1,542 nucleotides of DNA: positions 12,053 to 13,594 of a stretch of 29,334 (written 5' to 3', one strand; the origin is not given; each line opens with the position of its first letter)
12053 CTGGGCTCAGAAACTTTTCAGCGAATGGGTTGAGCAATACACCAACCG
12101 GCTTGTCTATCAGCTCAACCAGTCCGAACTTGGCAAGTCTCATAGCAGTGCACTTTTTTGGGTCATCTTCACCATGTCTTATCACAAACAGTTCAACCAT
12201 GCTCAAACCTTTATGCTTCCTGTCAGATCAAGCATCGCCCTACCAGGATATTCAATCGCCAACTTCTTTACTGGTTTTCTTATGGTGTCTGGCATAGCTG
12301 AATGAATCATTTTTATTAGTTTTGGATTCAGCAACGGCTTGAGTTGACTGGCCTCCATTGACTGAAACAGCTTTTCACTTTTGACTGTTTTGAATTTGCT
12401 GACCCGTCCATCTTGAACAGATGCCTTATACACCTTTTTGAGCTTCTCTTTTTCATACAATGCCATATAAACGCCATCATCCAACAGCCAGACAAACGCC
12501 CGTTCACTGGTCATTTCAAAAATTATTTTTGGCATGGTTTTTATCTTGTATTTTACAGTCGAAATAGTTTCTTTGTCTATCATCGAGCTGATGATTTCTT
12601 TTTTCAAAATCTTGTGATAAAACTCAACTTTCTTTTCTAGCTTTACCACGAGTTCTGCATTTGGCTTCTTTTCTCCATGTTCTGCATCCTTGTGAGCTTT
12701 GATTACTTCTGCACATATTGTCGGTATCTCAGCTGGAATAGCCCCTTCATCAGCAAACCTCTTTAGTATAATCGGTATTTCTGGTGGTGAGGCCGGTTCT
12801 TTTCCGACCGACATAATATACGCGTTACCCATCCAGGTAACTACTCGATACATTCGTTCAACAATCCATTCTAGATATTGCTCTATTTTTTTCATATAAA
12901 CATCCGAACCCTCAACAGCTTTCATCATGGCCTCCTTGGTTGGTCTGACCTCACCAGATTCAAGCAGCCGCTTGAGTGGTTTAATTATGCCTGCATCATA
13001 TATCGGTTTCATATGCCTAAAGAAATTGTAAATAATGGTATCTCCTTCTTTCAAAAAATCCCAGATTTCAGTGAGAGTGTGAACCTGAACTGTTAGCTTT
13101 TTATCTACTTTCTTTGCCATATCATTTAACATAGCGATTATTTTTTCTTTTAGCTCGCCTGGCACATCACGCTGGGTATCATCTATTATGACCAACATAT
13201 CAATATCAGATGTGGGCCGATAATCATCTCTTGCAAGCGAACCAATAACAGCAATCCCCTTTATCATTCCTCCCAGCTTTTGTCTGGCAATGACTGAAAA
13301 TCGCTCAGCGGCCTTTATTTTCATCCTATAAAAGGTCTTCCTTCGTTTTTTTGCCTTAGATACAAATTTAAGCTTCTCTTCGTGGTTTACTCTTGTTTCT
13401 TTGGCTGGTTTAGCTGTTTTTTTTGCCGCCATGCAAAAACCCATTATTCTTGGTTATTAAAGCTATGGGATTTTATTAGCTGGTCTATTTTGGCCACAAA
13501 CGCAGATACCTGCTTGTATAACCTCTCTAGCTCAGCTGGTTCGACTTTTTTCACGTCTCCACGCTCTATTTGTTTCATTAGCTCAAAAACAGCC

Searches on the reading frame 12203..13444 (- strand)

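Call 65: search_protein_families(library=pfam, proteins=[window:12203-13444:-], max_evalue=0.00001)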
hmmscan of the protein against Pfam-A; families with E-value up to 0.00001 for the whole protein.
window:12203-13444:- (413 aa): 2 families
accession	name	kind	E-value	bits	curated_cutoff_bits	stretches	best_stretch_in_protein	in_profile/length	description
PF01909.29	NTP_transf_2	-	4e-08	34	21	1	53-128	8-78/93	Nucleotidyltransferase domain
PF18765.7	Polbeta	-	3.6e-06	27.5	26.9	0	61-117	13-62/93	Polymerase beta, Nucleotidyltransferase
